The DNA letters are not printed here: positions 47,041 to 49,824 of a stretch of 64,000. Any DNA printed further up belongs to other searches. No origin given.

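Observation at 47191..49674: Unusual fusion of a class I methyltransferase-like domain with a PhyH-like Fe(II)/2-oxoglutarate dioxygenase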

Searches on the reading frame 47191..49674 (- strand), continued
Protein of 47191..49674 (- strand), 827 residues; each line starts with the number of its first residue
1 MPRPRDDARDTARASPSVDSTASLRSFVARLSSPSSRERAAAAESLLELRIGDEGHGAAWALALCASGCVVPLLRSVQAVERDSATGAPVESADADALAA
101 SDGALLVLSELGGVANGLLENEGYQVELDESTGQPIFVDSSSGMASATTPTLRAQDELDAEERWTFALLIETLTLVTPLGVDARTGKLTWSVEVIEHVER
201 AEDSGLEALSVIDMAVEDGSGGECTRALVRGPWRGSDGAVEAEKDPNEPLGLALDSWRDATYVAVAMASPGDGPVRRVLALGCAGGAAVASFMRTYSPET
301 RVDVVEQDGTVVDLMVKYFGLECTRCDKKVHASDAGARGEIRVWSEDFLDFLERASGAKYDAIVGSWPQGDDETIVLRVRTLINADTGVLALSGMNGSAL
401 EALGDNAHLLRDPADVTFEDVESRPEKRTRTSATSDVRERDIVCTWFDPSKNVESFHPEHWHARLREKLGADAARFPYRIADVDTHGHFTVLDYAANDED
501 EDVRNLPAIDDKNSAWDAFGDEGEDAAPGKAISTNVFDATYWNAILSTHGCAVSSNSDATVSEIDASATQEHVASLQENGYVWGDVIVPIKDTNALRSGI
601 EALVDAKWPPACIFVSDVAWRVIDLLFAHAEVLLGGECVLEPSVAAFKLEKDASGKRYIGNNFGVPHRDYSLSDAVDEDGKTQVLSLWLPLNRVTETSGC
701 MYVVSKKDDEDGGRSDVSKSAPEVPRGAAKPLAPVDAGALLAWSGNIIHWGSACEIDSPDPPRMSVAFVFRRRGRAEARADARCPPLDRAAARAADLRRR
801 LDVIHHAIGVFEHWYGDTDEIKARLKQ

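Call 24: search_protein_families(library=pfam, proteins=[P0156, P0162, P0166, P0183, P0195, P0206, P0213, P0165, P0105, P0102], max_evalue=0.1)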
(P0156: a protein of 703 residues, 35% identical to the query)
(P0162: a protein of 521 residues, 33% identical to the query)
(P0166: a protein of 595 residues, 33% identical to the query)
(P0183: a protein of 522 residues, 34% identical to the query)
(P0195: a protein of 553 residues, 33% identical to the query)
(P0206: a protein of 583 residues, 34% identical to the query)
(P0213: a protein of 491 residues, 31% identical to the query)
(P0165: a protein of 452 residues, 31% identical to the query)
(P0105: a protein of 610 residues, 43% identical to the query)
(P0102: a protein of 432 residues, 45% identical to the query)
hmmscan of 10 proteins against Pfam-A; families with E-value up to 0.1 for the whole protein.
P0156 (703 aa): 1 family
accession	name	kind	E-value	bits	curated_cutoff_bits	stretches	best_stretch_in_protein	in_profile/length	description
PF00397.32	WW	-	0.028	14.9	26.9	1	245-270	2-27/31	WW domain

P0162 (521 aa): 1 family
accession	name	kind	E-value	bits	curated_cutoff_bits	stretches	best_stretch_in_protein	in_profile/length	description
PF00397.32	WW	-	0.011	16.2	26.9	1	101-128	3-31/31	WW domain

P0166 (595 aa): 0 families

P0183 (522 aa): 0 families

P0195 (553 aa): 1 family
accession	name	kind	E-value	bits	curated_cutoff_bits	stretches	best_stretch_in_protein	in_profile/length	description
PF01564.23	Spermine_synth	-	5.9e-05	23.1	22.9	1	311-431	18-130/186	Spermine/spermidine synthase domain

P0206 (583 aa): 0 families

P0213 (491 aa): 1 family
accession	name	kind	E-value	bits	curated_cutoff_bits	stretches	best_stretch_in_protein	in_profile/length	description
PF01564.23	Spermine_synth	-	4.4e-06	26.8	22.9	1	239-368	3-125/186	Spermine/spermidine synthase domain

P0165 (452 aa): 1 family
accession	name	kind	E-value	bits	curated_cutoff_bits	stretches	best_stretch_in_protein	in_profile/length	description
PF01564.23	Spermine_synth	-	0.0015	18.6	22.9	1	184-325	3-124/186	Spermine/spermidine synthase domain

P0105 (610 aa): 0 families

P0102 (432 aa): 0 families

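Call 27: search_protein_families(library=pfam, proteins=[P0085, P0086, P0087, P0088, P0089, P0091, P0092, P0093, P0103, P0129], max_evalue=0.1)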
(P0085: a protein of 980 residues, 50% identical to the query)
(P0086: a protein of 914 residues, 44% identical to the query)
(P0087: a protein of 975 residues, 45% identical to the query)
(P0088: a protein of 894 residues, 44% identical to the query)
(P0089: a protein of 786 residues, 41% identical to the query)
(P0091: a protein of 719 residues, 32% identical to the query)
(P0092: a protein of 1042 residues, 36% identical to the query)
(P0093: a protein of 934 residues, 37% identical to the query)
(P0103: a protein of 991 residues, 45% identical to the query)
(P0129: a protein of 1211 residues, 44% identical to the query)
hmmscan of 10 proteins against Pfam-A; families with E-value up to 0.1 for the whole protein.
P0085 (980 aa): 1 family
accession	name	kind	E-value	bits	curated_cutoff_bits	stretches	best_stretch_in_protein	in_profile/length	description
PF05721.19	PhyH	-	7.3e-08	33.4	22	1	792-894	105-200/213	Phytanoyl-CoA dioxygenase (PhyH)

P0086 (914 aa): 1 family
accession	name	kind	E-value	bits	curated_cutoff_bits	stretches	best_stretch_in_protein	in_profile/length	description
PF05721.19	PhyH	-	9.5e-09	36.3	22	1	739-833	105-200/213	Phytanoyl-CoA dioxygenase (PhyH)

P0087 (975 aa): 1 family
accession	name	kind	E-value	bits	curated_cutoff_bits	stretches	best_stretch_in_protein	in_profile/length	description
PF05721.19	PhyH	-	1.5e-06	29.1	22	1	762-893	47-201/213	Phytanoyl-CoA dioxygenase (PhyH)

P0088 (894 aa): 1 family
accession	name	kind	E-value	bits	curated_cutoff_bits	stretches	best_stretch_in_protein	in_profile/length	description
PF05721.19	PhyH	-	8.9e-07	29.8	22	1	731-816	103-200/213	Phytanoyl-CoA dioxygenase (PhyH)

P0089 (786 aa): 1 family
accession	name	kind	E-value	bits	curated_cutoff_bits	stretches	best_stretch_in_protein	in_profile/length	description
PF05721.19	PhyH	-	5.7e-06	27.2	22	1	701-745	109-150/213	Phytanoyl-CoA dioxygenase (PhyH)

P0091 (719 aa): 1 family
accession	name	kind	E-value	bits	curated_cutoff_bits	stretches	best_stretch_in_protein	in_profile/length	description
PF05721.19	PhyH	-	3.6e-09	37.6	22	1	539-638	92-200/213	Phytanoyl-CoA dioxygenase (PhyH)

P0092 (1042 aa): 2 families
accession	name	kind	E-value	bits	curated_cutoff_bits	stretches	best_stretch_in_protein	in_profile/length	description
PF05721.19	PhyH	-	1.4e-06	29.2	22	1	877-970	105-202/213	Phytanoyl-CoA dioxygenase (PhyH)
PF13489.12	Methyltransf_23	-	0.013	15.7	27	0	508-647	29-139/164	Methyltransferase domain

P0093 (934 aa): 1 family
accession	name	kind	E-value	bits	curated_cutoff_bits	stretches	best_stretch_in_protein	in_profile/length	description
PF05721.19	PhyH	-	6.1e-07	30.4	22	1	729-843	86-201/213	Phytanoyl-CoA dioxygenase (PhyH)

P0103 (991 aa): 1 family
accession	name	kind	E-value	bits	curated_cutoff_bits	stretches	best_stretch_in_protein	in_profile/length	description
PF05721.19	PhyH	-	0.0022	18.7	22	1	789-894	102-200/213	Phytanoyl-CoA dioxygenase (PhyH)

P0129 (1211 aa): 5 families
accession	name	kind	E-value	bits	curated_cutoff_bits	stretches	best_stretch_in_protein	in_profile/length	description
PF13516.12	LRR_6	-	9.9e-09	35.1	23.4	1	636-657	2-23/24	Leucine Rich repeat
PF05721.19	PhyH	-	6.3e-07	30.3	22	1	1021-1130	104-203/213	Phytanoyl-CoA dioxygenase (PhyH)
PF00856.33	SET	-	2.9e-05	24.9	22.4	1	132-179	62-104/105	SET domain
PF12799.13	LRR_4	-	0.0014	19.2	27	0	568-609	1-38/44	Leucine Rich repeats (2 copies)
PF00560.39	LRR_1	-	0.0039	17.5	20.6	0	570-582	2-14/23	Leucine Rich Repeat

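Call 28: predict_structure(alignment_id=A2)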
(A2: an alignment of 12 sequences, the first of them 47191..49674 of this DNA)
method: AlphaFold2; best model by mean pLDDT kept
length: 827 residues; sequences in the alignment: 12
mean_pLDDT: 71.7   pTM: 0.55
mean pLDDT of the five models: 71.7, 71.5, 70.9, 66.3, 66.2
residues with pLDDT >= 90: 96; 70-90: 448; 50-70: 144; < 50: 139
segments of 3 or more residues with pLDDT < 50: 1-19, 218-221, 254-256, 422-430, 494-534, 556-560, 652-668, 715-729, 747-749, 751-753, 812-827
pLDDT, mean of each block of 10 residues (from residue 1): 30 35 80 92 91 83 88 92 83 83 93 88 79 72 74 73 75 82 81 87 75 65 74 74 73 55 65 77 75 79 90 89 87 84 89 85 85 88 82 84 79 61 40 74 76 65 74 68 61 43 27 30 35 58 77 59 72 82 81 89 77 89 90 91 75 38 41 74 85 71 54 44 40 75 63 54 81 86 84 87 75 41 42
secondary structure, 60 per line:
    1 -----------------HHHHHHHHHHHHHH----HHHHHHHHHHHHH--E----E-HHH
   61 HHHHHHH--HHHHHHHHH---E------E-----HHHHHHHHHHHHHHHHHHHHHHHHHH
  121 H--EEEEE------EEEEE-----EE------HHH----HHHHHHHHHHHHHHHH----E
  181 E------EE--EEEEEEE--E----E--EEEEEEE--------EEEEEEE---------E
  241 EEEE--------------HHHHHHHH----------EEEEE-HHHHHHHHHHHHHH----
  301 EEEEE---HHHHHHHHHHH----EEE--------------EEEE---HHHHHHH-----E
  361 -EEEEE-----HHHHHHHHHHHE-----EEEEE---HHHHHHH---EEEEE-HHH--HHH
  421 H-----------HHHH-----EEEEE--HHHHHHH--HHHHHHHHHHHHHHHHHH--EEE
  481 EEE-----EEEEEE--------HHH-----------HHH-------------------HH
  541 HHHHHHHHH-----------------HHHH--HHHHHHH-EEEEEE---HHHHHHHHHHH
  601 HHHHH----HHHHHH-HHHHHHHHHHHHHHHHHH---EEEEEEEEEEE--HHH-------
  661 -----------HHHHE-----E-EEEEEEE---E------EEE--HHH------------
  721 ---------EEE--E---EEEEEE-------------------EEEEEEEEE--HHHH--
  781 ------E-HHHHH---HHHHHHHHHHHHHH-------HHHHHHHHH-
elements in order (helices of 4 or more, strands of 3 or more residues): H18-31 H36-48 H58-67 H70-78 H95-121 E124-128 E135-139 H160-175 E192-198 E209-215 E224-230 E240-244 H259-266 E277-281 H283-296 E301-305 H309-319 E324-326 E341-344 H348-354 E362-366 H372-382 E389-393 H397-403 E407-411 H418-421 H433-436 E442-446 H449-455 H458-475 E478-483 E489-494 H539-549 H567-570 H573-579 E581-586 H590-605 H610-615 H617-634 E638-648 H672-675 E684-690 E701-703 E730-732 E739-744 E764-772 H775-778 H789-793 H797-810 H818-826

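Call 31: fold_search(model_id=the predicted structure, library=pdb)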
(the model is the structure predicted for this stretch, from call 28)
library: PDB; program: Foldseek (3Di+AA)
matches with E <= 10: 1625; with E <= 0.001: 199
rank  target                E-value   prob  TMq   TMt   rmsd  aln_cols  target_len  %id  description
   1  7wsb_B                1.1e-06  1.00  0.18  0.47   6.6       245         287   18  The ternary complex structure of FtmOx1 with a-ketoglutarate and 13-oxo-fumitremorgin B (released 2022-07-06)
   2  3c6m_A                2.0e-06  1.00  0.17  0.37  14.8       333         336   16  Crystal structure of human spermine synthase in complex with spermine and 5-methylthioadenosine (released 2008-02-19)
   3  7wsb_F                2.1e-06  1.00  0.18  0.44   7.0       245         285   19  The ternary complex structure of FtmOx1 with a-ketoglutarate and 13-oxo-fumitremorgin B (released 2022-07-06)
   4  7xih_B                2.2e-06  1.00  0.22  0.56   5.8       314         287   17  Crystal structure of the aminopropyltransferase, SpeE from hyperthermophilic crenarchaeon, Pyrobaculum calidifontis in (released 2022-06-15)
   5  5ep9_A                2.3e-06  1.00  0.20  0.56   4.6       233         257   17  Crystal structure of the non-heme alpha ketoglutarate dependent epimerase SnoN from nogalamycin biosynthesis (released 2016-05-11)
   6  5ep9_B                2.3e-06  1.00  0.19  0.54   5.1       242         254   18  Crystal structure of the non-heme alpha ketoglutarate dependent epimerase SnoN from nogalamycin biosynthesis (released 2016-05-11)
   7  2o06_B                3.3e-06  1.00  0.20  0.51   7.6       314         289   15  Human spermidine synthase (released 2006-12-12)
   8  2o07_B                3.3e-06  1.00  0.20  0.50   7.0       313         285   15  Human spermidine synthase (released 2006-12-12)
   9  3c6m_C                3.9e-06  1.00  0.17  0.42   8.0       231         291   19  Crystal structure of human spermine synthase in complex with spermine and 5-methylthioadenosine (released 2008-02-19)
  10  4y5s_A                4.5e-06  1.00  0.17  0.43   8.4       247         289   18  Structure of FtmOx1 with a-Ketoglutarate as co-substrate (released 2015-11-04)
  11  7etk_A                5.0e-06  1.00  0.18  0.46   7.0       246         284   20  The complex structure of FtmOx1 bond with fumitremorgen B at 1.22 angstrom (released 2021-12-01)
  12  9j1i_B                5.0e-06  1.00  0.17  0.43   8.8       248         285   19  Apo structure of the F2Y224-FtmOx1 mutant with metal Iron (released 2025-03-19)
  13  7etl_B                5.5e-06  1.00  0.16  0.41   9.5       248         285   18  The crystal structure of FtmOx1-Y68F (released 2021-12-01)
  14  3o4f_E                5.8e-06  1.00  0.21  0.55   7.0       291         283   13  Crystal Structure of Spermidine Synthase from E. coli (released 2010-08-18)
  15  3o4f_H                6.8e-06  1.00  0.21  0.59   6.9       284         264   13  Crystal Structure of Spermidine Synthase from E. coli (released 2010-08-18)
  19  2o06_A                7.1e-06  1.00  0.20  0.50   7.8       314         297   15  Human spermidine synthase (released 2006-12-12)
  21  6qmm_B                8.3e-06  1.00  0.17  0.47   6.1       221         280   21  Crystal structure of Synecochoccus Spermidine Synthase in complex with putrescine, spermidine and MTA (released 2019-03-27)
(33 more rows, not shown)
